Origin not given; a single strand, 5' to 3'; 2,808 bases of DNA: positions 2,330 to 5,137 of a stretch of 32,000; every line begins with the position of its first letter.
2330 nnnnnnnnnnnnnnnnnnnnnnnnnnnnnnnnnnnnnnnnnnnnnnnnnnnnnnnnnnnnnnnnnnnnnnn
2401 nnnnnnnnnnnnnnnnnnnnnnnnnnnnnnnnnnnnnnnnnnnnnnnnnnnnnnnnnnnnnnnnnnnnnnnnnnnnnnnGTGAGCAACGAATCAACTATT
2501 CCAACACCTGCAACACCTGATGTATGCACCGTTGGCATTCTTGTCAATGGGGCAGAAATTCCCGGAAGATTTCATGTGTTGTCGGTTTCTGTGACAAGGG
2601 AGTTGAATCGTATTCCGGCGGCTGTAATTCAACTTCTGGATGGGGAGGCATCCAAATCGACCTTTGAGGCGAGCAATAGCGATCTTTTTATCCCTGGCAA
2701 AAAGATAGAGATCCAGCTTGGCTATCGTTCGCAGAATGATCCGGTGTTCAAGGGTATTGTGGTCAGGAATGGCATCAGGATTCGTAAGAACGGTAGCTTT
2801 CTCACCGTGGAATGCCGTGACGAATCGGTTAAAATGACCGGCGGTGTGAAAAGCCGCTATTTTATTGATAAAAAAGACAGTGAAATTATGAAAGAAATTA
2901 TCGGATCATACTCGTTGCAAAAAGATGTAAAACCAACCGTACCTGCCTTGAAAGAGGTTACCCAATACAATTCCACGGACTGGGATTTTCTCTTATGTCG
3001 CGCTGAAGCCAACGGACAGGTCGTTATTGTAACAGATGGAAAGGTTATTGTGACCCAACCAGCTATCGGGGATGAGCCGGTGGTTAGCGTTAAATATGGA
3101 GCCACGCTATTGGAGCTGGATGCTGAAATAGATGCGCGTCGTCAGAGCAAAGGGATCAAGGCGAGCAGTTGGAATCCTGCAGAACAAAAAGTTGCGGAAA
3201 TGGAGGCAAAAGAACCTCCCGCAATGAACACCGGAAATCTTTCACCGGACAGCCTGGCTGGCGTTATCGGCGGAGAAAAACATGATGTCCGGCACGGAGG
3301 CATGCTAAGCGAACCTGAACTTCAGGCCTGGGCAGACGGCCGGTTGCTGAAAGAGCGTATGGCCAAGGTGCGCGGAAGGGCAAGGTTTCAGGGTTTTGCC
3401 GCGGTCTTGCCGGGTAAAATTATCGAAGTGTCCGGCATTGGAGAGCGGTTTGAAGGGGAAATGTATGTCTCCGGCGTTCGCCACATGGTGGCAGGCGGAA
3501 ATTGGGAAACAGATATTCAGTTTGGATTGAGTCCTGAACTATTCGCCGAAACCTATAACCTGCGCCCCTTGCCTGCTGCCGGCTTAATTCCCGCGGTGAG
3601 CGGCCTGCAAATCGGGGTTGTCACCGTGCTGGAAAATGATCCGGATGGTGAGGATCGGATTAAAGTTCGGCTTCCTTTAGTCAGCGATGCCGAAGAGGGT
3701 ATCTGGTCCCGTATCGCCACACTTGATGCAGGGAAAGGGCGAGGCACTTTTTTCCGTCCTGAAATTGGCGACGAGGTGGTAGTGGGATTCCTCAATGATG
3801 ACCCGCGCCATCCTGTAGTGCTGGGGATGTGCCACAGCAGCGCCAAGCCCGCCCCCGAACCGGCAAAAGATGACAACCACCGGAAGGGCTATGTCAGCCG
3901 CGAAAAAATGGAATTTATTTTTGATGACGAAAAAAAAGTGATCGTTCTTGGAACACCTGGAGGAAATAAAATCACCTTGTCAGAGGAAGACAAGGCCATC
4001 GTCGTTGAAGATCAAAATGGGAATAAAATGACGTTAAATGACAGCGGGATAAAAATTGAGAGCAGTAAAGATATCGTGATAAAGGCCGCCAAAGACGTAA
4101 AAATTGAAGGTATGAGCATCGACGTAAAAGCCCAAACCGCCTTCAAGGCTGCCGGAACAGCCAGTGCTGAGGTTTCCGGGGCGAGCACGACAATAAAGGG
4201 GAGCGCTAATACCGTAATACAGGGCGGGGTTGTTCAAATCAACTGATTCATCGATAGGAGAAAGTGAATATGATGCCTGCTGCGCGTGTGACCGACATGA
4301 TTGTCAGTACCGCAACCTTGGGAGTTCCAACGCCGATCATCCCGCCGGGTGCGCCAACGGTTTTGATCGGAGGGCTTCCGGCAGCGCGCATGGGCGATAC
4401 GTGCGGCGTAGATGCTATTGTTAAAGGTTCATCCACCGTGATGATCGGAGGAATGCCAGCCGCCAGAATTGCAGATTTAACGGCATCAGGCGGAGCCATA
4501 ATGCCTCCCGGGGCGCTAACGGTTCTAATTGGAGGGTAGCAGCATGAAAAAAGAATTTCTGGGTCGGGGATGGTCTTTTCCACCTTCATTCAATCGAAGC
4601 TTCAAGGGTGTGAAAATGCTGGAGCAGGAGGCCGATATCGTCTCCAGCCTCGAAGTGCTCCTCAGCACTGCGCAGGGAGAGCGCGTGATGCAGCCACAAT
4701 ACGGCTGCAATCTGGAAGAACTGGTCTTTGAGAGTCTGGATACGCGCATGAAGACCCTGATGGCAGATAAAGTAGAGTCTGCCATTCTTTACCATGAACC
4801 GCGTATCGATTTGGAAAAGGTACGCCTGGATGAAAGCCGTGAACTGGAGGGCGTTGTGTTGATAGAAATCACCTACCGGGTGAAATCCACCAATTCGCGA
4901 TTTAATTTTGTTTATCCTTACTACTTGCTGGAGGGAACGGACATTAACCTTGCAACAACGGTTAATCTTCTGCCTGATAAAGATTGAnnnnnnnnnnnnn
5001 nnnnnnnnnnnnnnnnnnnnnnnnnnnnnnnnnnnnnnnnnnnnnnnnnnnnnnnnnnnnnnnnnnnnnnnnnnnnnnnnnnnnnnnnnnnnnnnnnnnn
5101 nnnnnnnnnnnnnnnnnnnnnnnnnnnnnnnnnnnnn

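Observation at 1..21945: Extracellular contractile injection system (eCIS, Afp/PVC-type) core in two transcription units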

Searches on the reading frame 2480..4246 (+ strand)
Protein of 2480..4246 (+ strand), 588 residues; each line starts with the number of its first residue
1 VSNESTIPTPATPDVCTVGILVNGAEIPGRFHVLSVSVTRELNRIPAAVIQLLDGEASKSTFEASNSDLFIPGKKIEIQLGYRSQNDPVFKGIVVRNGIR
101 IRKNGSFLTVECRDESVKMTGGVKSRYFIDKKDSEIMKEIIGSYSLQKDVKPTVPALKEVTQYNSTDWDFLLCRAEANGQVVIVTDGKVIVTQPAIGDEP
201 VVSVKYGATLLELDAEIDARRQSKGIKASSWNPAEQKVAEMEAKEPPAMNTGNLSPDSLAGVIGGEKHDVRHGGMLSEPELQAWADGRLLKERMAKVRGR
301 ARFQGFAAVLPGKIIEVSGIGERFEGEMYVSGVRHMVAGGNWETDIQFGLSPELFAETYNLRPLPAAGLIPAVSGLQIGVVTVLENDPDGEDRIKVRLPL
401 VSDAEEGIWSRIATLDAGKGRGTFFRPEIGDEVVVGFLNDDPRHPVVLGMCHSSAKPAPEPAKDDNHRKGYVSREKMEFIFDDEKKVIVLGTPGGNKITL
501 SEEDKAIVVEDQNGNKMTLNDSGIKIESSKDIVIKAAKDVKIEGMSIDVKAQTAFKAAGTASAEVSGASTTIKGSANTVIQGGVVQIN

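Call 4: search_protein_families(library=pfam, proteins=[window:2480-4246:+], max_evalue=0.01)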
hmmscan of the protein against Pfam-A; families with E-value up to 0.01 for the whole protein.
window:2480-4246:+ (588 aa): 2 families
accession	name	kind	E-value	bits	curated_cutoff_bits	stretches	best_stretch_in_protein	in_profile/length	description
PF04717.18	Phage_base_V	-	5.4e-22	78.4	23.8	1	378-451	2-74/75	Type VI secretion system/phage-baseplate injector OB domain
PF05954.17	Phage_GPD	-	2.6e-08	33.9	30.1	1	71-338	26-302/305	Phage tail baseplate hub (GPD)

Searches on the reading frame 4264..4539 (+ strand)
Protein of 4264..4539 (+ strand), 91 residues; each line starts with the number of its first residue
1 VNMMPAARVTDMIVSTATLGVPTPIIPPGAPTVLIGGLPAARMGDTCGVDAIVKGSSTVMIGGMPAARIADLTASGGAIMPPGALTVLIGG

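Call 4: search_protein_families(library=pfam, proteins=[window:4264-4539:+], max_evalue=0.01)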
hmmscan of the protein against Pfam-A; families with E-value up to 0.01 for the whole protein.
window:4264-4539:+ (91 aa): 2 families
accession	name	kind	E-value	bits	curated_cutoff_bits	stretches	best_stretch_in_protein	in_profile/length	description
PF05488.18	PAAR_motif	-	7.6e-24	84.2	27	2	22-80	8-69/70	PAAR motif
PF13665.11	Tox-PAAR-like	-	0.0023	18.5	31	0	51-75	77-101/108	Toxin PAAR-like domain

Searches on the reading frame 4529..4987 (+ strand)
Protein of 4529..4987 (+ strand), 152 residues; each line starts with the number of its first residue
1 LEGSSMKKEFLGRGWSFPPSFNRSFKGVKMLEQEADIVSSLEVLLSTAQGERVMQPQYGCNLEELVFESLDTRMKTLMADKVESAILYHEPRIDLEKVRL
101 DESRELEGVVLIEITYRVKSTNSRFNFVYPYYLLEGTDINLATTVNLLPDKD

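Call 4: search_protein_families(library=pfam, proteins=[window:4529-4987:+], max_evalue=0.01)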
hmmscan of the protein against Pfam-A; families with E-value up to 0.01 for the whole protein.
window:4529-4987:+ (152 aa): 1 family
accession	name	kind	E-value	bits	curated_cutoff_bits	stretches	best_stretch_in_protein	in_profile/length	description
PF04965.19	GPW_gp25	-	2.1e-26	92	27.2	1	33-122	3-95/96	Baseplate wedge protein gp25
